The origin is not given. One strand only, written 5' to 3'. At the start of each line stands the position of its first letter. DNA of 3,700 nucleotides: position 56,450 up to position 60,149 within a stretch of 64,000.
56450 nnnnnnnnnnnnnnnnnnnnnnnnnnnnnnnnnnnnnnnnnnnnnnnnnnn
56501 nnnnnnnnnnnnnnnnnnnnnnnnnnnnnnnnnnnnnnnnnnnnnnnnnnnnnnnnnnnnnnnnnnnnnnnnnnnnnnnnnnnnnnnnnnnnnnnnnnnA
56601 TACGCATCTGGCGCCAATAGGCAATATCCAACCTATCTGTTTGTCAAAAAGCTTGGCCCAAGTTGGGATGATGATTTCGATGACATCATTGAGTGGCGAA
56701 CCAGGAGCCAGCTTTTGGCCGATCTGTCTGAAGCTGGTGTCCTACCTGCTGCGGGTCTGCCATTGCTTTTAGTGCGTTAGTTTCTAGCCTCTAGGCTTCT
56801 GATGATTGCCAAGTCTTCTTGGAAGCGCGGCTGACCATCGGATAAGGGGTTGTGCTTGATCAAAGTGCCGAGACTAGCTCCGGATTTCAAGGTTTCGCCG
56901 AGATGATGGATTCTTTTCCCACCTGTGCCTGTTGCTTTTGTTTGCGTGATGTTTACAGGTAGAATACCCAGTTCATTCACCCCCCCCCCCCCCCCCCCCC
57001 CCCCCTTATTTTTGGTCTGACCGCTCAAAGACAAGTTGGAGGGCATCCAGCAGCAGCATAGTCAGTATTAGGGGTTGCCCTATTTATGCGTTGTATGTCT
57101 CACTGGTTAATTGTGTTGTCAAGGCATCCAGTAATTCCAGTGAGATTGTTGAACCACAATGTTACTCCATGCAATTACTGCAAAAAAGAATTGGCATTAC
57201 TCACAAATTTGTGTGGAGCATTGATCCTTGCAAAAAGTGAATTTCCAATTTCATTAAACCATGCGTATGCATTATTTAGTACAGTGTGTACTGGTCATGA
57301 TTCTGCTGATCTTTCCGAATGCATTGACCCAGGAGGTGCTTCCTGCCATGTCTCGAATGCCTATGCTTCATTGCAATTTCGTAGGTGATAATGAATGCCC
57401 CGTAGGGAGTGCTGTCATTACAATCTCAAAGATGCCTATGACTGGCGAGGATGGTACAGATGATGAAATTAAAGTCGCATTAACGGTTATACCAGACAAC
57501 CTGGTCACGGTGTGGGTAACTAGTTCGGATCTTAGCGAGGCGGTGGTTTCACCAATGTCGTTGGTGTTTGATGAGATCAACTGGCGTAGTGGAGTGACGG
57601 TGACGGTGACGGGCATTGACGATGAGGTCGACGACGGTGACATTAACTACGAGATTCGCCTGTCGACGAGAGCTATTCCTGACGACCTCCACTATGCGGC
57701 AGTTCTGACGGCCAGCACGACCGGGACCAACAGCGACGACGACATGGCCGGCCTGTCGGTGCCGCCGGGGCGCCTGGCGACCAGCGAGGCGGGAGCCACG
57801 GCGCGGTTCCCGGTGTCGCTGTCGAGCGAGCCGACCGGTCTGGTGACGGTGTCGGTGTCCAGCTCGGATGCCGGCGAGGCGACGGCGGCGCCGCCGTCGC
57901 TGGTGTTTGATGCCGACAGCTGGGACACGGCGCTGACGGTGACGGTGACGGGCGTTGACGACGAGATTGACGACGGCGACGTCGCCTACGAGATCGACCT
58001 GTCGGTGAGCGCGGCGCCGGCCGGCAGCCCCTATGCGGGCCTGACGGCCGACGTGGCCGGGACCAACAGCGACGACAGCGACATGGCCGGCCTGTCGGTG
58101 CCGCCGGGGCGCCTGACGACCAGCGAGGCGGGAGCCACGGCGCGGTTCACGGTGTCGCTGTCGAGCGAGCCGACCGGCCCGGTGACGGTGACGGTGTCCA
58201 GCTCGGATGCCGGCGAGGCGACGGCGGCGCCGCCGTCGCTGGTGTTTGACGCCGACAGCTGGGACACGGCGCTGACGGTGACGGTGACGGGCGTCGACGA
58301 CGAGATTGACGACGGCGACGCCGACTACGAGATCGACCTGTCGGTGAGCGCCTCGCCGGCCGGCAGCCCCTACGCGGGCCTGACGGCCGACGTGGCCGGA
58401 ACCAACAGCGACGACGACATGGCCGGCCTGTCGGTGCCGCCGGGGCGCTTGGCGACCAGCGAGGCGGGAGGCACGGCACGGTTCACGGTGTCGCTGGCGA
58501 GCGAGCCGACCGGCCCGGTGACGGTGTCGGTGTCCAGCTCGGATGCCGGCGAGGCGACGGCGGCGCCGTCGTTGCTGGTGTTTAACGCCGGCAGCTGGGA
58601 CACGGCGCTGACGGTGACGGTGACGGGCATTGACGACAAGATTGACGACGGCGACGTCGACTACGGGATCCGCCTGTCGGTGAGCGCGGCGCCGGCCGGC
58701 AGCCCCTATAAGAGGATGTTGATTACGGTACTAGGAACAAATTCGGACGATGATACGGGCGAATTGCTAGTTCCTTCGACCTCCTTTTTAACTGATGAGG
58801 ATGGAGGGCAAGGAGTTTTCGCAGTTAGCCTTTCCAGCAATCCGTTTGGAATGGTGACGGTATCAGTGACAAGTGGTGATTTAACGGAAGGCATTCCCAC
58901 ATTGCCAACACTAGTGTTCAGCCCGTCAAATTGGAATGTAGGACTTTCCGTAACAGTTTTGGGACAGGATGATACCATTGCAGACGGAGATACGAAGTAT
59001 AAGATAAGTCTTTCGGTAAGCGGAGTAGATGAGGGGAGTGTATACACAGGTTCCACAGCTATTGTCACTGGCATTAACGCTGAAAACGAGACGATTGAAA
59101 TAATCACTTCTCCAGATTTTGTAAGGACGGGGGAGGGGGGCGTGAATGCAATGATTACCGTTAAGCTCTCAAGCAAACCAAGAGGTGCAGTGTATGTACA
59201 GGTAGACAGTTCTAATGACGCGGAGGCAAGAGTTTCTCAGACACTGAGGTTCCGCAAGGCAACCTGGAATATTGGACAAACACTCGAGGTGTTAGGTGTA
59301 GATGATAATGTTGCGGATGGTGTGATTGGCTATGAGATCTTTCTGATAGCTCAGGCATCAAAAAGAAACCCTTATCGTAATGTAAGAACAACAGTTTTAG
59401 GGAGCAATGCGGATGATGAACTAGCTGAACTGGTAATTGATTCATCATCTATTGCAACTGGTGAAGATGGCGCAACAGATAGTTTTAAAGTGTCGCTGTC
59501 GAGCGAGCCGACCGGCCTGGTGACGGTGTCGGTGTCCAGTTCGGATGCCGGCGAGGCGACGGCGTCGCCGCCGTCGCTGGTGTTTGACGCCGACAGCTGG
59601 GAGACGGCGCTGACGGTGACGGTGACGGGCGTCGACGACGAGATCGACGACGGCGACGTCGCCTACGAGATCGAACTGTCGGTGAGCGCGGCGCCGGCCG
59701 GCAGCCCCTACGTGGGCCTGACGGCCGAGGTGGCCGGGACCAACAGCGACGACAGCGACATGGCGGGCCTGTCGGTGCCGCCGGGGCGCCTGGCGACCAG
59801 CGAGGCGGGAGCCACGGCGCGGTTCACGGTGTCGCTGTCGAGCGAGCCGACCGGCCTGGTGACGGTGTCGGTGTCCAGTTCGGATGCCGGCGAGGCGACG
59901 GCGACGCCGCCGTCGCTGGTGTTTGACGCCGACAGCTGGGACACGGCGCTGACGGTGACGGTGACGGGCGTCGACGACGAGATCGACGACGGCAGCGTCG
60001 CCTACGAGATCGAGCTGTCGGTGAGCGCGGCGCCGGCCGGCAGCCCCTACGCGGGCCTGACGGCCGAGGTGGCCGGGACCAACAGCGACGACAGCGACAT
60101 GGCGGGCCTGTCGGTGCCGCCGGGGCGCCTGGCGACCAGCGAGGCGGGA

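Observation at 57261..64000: Open-ended giant adhesin-like gene made of ~20 tandem 113-aa Calx-beta/cadherin-like repeats, most of them nearly identical at the DNA level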

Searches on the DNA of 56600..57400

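Call 61: search_rna_families(source=window, start=56600, end=57400, threshold=evalue, max_evalue=1)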
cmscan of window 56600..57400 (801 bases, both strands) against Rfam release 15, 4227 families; matches with E-value up to 1: 2.
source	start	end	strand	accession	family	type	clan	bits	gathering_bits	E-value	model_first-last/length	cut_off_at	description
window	57093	57150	+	RF00666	mir-32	Gene; miRNA;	-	18.2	70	0.46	1-70/70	no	mir-32 microRNA precursor family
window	56976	57043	+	RF01986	ZEB2_AS1_3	Gene; lncRNA;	-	16.5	55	0.63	1-100/100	no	ZEB2 antisense RNA 1 conserved region 3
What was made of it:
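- Tried and rejected: Rfam on the leader and poly-C region (call 61).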

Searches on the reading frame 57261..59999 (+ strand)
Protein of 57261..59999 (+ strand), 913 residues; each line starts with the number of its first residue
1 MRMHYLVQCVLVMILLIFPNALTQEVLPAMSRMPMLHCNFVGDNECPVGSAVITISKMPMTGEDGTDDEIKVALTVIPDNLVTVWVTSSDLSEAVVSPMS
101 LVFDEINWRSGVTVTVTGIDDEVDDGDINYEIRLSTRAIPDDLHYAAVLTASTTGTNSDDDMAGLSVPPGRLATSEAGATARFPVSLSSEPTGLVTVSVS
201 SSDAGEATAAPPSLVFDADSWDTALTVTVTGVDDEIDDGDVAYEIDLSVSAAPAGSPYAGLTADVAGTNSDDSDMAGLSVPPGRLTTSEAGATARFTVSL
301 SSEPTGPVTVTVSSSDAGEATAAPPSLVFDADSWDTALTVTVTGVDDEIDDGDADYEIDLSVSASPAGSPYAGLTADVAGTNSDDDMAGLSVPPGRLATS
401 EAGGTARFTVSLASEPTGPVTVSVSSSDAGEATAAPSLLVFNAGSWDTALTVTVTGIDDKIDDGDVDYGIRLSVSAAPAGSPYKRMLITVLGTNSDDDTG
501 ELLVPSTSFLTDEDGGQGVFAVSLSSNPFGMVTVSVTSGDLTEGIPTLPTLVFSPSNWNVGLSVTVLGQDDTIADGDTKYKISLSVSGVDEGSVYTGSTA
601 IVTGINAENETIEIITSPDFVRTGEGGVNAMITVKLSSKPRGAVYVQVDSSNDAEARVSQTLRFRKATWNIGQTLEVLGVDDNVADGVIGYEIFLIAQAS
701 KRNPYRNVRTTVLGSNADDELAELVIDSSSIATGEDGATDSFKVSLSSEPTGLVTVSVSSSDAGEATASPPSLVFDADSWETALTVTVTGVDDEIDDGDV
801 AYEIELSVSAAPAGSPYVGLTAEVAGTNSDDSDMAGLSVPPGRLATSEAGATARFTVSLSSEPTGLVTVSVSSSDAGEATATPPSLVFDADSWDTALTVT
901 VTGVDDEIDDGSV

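Call 5: search_protein_families(library=pfam, proteins=[window:57261-59999:+], max_evalue=0.01)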
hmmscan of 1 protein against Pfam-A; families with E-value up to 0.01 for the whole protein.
window:57261-59999:+ (913 aa): 5 families
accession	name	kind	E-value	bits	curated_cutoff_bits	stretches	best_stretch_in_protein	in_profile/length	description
PF03160.20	Calx-beta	-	4.3e-24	85.2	27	2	386-475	4-97/119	Calx-beta domain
PF17766.7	fn3_6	-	2.2e-11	44.3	26.4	0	84-120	37-73/99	Fibronectin type-III domain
PF20762.2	DUF6836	-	1.9e-05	25.5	24.2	0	853-885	70-102/115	Domain of unknown function (DUF6836)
PF02120.21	Flg_hook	-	0.0001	22.5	29.8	0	397-429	4-36/85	Flagellar hook-length control protein FliK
PF20736.2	Glyco_hydro127M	-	0.0036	17.9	24.2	0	646-683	35-68/95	Beta-L-arabinofuranosidase, GH127 middle domain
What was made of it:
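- On Calx-beta domain (PF03160): The first 913 aa score 85.2 bits (cutoff 27), with the best stretch in unit 4 (call 5).
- Pfam Calx-beta scores 85 bits on aa 1-913 (call 5).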

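Call 16: find_homologous_proteins(query=window:57261-59729:+, max_evalue=0.00001)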
Query window:57261-59729:+ (823 aa): 1410 proteins with E <= 0.00001 among 8000 candidates; the best 120 are listed.
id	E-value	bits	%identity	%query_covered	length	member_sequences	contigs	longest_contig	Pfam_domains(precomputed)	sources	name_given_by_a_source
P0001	0.0e+0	1120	39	94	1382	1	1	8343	PF20736.3,PF10670.16,PF18559.8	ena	-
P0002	0.0e+0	1071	40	92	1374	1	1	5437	PF03160.21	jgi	jgi:hypothetical protein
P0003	0.0e+0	1053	41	94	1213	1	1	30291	PF03160.21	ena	-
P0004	0.0e+0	1052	41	92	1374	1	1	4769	PF03160.21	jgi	jgi:hypothetical protein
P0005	4.3e-298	1009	39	93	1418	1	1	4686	PF20736.3,PF03160.21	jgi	jgi:hypothetical protein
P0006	1.5e-293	994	39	93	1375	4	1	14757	PF03160.21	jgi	-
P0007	8.1e-283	958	40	91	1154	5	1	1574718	PF00551.25,PF17766.8,PF16284.11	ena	-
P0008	3.2e-280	950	38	92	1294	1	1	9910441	PF03160.21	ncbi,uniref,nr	ncbi:Calx-beta domain-containing protein [Melittangium boletus]|uniref:Calx-beta domain-containing p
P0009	2.7e-278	943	36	91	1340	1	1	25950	-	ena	-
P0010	2.3e-274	930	37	95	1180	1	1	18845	-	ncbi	-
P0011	2.4e-273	927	38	91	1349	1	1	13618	PF03160.21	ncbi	ncbi:MAG: Calx-beta domain-containing protein [Pseudomonadota bacterium]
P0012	7.1e-268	909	41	92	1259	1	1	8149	PF20736.3,PF10670.16,PF18559.8,PF15594.12,PF10850.14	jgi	-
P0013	6.1e-266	903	38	94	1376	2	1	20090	PF10670.16,PF26277.1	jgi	-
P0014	7.3e-259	879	42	92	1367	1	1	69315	PF03160.21,PF26277.1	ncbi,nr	ncbi:MAG TPA: Calx-beta domain-containing protein [Kofleriaceae bacterium]|nr:Calx-beta domain-conta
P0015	6.9e-257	873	41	93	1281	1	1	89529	PF09936.15,PF03160.21,PF06586.18,PF26074.1,PF26198.1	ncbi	-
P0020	6.6e-242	823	37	91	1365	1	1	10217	PF03160.21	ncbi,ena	-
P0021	7.7e-238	810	41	93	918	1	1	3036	PF03160.21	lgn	-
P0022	1.4e-237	809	38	91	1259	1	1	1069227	PF20736.3,PF10670.16,PF03160.21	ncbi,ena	-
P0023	2.1e-233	795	41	91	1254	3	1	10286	PF20736.3,PF03160.21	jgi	jgi:hypothetical protein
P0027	7.3e-227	773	38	90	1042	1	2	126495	PF16586.12,PF03160.21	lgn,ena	-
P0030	5.1e-223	761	38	91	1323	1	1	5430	PF18559.8,PF03160.21,PF02630.21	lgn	-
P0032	2.7e-222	758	39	94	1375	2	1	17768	PF10670.16,PF03160.21,PF17952.8,PF26198.1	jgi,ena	-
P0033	1.7e-221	756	36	92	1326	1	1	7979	PF03160.21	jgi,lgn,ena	-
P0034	2.5e-221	755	38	91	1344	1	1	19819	PF03160.21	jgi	jgi:hypothetical protein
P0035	1.5e-219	749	41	97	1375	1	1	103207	PF03160.21,PF06586.18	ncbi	-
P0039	1.6e-217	742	36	91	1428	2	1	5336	PF03160.21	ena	-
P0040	1.0e-216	740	40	93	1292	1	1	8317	PF18559.8,PF03160.21,PF17766.8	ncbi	-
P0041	2.8e-215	735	35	87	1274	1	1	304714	PF03160.21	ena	-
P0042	4.3e-215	734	36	95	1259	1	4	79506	PF17963.8,PF17892.8,PF03160.21,PF17766.8,PF17803.8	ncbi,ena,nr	ncbi:MAG: hypothetical protein CL609_08535 [Anaerolineaceae bacterium]|nr:hypothetical protein [Anae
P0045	5.2e-213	728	44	91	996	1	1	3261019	PF20736.3,PF18559.8,PF03160.21,PF14232.12,PF25989.1,PF09023.16,PF16341.11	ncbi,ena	-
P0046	4.6e-212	724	39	91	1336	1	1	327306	PF18559.8,PF03160.21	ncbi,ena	-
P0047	5.9e-212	724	42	92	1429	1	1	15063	PF20736.3,PF10670.16,PF25374.1,PF03160.21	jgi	jgi:hypothetical protein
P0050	2.1e-209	716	38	96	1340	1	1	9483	PF20736.3,PF10670.16,PF03160.21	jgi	jgi:hypothetical protein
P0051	2.3e-209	716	39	79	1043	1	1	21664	PF17963.8,PF03160.21,PF17803.8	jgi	jgi:hypothetical protein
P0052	6.0e-209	714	43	95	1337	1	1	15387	PF03160.21,PF24469.3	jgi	jgi:hypothetical protein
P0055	6.7e-204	697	36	97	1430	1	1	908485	PF03160.21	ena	-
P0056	1.6e-203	696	38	92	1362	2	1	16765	PF10670.16,PF24392.3,PF03160.21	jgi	jgi:hypothetical protein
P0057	1.6e-203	696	42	92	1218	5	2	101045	PF03160.21,PF17766.8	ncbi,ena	-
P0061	4.9e-199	681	39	94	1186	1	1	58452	PF18559.8,PF03160.21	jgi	jgi:hypothetical protein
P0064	1.9e-196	673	36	91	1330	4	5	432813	PF03160.21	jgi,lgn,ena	-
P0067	3.1e-193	662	39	91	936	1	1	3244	PF03160.21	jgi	jgi:hypothetical protein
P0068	3.2e-192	659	38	94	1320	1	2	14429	PF03160.21,PF17766.8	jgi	jgi:large repetitive protein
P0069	6.8e-192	658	36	95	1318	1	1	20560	PF03160.21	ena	-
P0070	1.4e-191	657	41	94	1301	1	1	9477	PF18559.8,PF03160.21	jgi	jgi:hypothetical protein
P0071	2.6e-191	656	38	91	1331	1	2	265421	PF18559.8,PF03160.21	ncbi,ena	-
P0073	7.9e-189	648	36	93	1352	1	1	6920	PF03160.21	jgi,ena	jgi:hypothetical protein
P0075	3.2e-188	646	37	91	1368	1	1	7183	PF03160.21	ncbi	-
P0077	1.7e-187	643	38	93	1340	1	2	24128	PF03160.21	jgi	jgi:large repetitive protein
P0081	2.6e-183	629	44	90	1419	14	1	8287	PF05096.19,PF03160.21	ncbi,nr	ncbi:MAG: Calx-beta domain-containing protein, partial [Pirellulales bacterium]|nr:Calx-beta domain-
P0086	3.5e-178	612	35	93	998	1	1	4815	PF03160.21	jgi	-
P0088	4.2e-178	612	37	92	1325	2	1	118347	PF03160.21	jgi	-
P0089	7.2e-178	611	36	91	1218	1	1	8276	PF03160.21,PF17766.8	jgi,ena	-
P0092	9.8e-176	604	37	93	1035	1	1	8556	PF17963.8,PF17892.8,PF03160.21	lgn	-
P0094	1.2e-174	601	37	91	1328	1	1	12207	PF03160.21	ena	-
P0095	1.6e-173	597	38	91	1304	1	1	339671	PF03160.21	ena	-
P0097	1.5e-172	594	38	90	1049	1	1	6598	PF20736.3,PF18559.8,PF03160.21,PF17766.8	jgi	jgi:large repetitive protein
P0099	2.0e-172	593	40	93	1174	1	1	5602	PF20736.3,PF05521.19,PF03160.21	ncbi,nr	ncbi:MAG: hypothetical protein GY866_00780, partial [Proteobacteria bacterium]|nr:hypothetical prote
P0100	6.0e-172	592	37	98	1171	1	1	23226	PF18559.8,PF03160.21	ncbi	ncbi:Calx-beta domain-containing protein [Deltaproteobacteria bacterium TL4]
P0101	1.3e-170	587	37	91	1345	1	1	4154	PF03160.21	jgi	-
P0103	8.0e-170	585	40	90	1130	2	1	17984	PF03160.21,PF17766.8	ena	-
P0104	4.1e-169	582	32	93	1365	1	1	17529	PF13505.13,PF03160.21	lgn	-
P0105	9.1e-169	581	36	97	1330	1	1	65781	PF03160.21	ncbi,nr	ncbi:MAG TPA: Calx-beta domain-containing protein [Polyangiaceae bacterium]|nr:Calx-beta domain-cont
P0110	6.2e-167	575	46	60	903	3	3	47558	PF03160.21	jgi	jgi:hypothetical protein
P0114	4.0e-165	569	39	97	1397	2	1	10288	PF18559.8,PF03160.21,PF17766.8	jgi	jgi:hypothetical protein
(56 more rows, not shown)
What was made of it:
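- The closest named homologues are from high-GC Myxococcota (call 16).
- Tried and rejected: Homology search with the N-terminal 823 aa (call 16).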
